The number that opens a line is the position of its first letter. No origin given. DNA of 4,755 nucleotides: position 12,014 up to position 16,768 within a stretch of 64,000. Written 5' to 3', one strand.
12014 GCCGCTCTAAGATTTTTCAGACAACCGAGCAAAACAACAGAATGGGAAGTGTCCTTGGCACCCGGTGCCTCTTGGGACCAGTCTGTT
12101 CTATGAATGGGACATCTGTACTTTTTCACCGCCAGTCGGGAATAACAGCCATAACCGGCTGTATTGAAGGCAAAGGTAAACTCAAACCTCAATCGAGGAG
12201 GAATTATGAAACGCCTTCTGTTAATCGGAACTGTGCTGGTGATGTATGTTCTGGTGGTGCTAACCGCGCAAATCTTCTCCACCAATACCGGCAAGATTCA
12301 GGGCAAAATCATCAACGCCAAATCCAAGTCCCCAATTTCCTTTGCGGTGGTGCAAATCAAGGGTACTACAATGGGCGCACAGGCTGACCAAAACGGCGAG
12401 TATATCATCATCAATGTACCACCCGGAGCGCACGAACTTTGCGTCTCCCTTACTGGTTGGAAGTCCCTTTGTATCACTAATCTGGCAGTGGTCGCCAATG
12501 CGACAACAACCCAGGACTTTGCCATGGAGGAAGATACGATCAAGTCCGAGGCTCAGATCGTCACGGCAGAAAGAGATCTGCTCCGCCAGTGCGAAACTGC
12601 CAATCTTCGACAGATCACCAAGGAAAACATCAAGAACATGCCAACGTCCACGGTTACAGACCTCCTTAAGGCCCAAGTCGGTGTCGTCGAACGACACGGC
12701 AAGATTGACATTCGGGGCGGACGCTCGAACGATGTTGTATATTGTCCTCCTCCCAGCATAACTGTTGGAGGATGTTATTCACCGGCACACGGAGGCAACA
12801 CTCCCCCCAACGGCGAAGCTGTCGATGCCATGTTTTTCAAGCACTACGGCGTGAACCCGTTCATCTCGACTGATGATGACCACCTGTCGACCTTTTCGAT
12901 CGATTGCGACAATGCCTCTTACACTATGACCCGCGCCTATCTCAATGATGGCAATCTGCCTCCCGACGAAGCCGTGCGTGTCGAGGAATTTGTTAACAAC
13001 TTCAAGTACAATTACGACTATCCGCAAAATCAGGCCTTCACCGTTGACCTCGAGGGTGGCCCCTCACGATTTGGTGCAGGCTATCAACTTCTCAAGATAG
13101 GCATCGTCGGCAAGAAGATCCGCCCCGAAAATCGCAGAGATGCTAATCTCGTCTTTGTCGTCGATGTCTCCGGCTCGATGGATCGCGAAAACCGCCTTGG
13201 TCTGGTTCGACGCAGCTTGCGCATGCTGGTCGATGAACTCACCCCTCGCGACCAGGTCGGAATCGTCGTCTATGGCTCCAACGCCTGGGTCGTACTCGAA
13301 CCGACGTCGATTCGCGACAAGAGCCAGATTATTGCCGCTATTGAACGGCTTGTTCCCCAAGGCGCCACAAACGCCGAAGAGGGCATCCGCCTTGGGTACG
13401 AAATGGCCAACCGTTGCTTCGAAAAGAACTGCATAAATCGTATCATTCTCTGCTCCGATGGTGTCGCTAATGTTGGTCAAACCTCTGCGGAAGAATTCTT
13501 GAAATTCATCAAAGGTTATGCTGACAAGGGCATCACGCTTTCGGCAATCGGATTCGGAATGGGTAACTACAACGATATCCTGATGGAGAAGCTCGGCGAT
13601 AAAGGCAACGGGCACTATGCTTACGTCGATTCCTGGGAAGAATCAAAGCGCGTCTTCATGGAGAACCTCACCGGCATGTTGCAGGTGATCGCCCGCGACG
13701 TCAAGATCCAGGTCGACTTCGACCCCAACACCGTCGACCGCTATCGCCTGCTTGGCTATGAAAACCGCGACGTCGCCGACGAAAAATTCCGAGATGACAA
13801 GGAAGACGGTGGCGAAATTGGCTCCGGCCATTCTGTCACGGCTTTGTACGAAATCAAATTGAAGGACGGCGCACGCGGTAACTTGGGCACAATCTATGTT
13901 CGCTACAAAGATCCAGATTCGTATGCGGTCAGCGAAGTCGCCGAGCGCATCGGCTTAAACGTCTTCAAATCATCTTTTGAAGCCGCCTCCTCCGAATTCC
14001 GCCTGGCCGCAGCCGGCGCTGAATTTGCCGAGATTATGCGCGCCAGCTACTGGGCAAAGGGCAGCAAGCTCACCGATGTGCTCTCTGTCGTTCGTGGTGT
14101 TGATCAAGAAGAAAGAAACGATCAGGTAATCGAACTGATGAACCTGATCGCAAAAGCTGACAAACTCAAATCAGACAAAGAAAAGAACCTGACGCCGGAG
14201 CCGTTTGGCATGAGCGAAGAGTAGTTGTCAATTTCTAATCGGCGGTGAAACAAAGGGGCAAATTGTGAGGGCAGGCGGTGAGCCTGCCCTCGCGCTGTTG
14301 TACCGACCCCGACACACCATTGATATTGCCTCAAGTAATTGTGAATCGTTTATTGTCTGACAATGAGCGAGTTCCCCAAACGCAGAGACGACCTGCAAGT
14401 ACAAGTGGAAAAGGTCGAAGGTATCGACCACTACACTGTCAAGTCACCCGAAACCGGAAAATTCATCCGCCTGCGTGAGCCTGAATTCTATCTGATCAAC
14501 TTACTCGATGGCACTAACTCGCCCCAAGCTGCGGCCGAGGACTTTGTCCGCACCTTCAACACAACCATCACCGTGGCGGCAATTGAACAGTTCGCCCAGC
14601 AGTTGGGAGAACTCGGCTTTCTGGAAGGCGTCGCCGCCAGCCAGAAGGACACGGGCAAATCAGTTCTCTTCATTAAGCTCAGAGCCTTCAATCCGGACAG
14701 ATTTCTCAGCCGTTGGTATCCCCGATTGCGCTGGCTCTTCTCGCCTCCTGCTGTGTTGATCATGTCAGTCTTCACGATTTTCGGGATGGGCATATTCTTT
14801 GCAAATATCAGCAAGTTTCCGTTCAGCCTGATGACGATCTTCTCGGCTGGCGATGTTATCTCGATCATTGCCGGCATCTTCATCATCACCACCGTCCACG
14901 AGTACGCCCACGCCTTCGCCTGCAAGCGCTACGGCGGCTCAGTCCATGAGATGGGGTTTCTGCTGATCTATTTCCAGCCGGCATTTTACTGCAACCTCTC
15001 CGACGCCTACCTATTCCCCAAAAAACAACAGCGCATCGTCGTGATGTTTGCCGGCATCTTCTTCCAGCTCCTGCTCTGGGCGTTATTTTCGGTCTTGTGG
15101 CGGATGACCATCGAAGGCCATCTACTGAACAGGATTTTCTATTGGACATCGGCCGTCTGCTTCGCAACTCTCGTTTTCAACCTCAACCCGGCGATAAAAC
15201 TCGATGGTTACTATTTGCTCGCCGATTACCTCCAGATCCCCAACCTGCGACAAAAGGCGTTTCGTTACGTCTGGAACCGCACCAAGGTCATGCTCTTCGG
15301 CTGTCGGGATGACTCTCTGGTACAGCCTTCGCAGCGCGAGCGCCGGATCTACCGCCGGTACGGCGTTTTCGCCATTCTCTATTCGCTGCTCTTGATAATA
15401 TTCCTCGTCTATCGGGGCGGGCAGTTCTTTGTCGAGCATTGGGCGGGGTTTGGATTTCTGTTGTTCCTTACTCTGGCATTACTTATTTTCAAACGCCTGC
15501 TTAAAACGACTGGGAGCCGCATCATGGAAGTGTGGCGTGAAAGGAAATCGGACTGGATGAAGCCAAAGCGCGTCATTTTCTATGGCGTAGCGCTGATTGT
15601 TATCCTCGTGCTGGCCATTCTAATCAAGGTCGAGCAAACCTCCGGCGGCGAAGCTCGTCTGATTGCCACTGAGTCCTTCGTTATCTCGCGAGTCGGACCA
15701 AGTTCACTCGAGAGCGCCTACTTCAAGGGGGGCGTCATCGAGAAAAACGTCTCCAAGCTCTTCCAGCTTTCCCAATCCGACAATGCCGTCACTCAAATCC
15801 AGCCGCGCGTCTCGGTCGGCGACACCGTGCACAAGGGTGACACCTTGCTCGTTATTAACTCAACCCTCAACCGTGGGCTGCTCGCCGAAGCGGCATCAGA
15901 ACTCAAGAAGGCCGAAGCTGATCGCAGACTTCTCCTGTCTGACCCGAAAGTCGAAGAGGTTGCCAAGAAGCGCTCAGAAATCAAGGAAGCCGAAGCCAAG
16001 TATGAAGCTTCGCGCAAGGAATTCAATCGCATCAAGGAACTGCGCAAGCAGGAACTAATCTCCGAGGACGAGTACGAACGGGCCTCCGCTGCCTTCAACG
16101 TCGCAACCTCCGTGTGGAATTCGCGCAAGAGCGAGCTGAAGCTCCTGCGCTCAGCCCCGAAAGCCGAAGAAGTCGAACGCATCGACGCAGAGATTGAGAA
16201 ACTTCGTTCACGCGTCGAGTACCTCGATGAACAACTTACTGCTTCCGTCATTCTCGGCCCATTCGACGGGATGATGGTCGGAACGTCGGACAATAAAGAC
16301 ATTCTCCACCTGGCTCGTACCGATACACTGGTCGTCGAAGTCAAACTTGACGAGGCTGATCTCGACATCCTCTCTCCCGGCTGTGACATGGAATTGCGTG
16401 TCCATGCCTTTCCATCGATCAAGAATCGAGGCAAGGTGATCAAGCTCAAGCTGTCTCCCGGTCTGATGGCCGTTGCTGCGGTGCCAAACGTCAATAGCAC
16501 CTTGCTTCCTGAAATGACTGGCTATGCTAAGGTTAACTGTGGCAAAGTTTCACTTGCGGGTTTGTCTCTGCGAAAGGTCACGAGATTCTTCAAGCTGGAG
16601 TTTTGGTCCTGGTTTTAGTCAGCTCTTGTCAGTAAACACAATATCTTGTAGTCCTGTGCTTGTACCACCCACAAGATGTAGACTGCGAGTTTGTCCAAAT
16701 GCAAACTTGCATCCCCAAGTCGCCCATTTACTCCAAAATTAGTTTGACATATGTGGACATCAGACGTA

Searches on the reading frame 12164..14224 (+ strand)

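Call 79: search_protein_families(library=pfam, proteins=[window:12164-14224:+], max_evalue=0.000001)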
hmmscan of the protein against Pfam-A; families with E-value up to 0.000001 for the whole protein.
window:12164-14224:+ (686 aa): 7 families
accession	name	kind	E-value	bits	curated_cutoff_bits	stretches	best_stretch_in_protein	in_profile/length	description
PF12034.13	YfbK_C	-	1.1e-38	133.7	25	1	505-668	2-184/184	Uncharacterized protein YfbK, C-terminal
PF12450.13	vWF_A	-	1.3e-25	89.6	25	1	224-310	6-93/94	von Willebrand factor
PF00092.34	VWA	-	2.6e-19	70.5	23.8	1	328-496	1-170/174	von Willebrand factor type A domain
PF13519.12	VWA_2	-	3.5e-17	63.4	27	1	329-433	1-106/107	von Willebrand factor type A domain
PF13715.12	CarbopepD_reg_2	-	2e-14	53.8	32.2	1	45-133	1-88/88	CarboxypepD_reg-like domain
PF13620.12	CarboxypepD_reg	-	1.9e-12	47.8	32.3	1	45-122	2-82/82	Carboxypeptidase regulatory-like domain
PF13768.12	VWA_3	-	3.3e-08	34.2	27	1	328-485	2-153/155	von Willebrand factor type A domain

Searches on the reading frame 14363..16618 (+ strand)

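Call 79: search_protein_families(library=pfam, proteins=[window:14363-16618:+], max_evalue=0.000001)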
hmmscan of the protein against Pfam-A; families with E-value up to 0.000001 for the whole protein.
window:14363-16618:+ (751 aa): 1 family
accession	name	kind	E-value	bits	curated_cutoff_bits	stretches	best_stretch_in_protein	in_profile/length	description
PF02163.28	Peptidase_M50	-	1.2e-08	35.1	27.2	0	168-245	2-99/221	Peptidase family M50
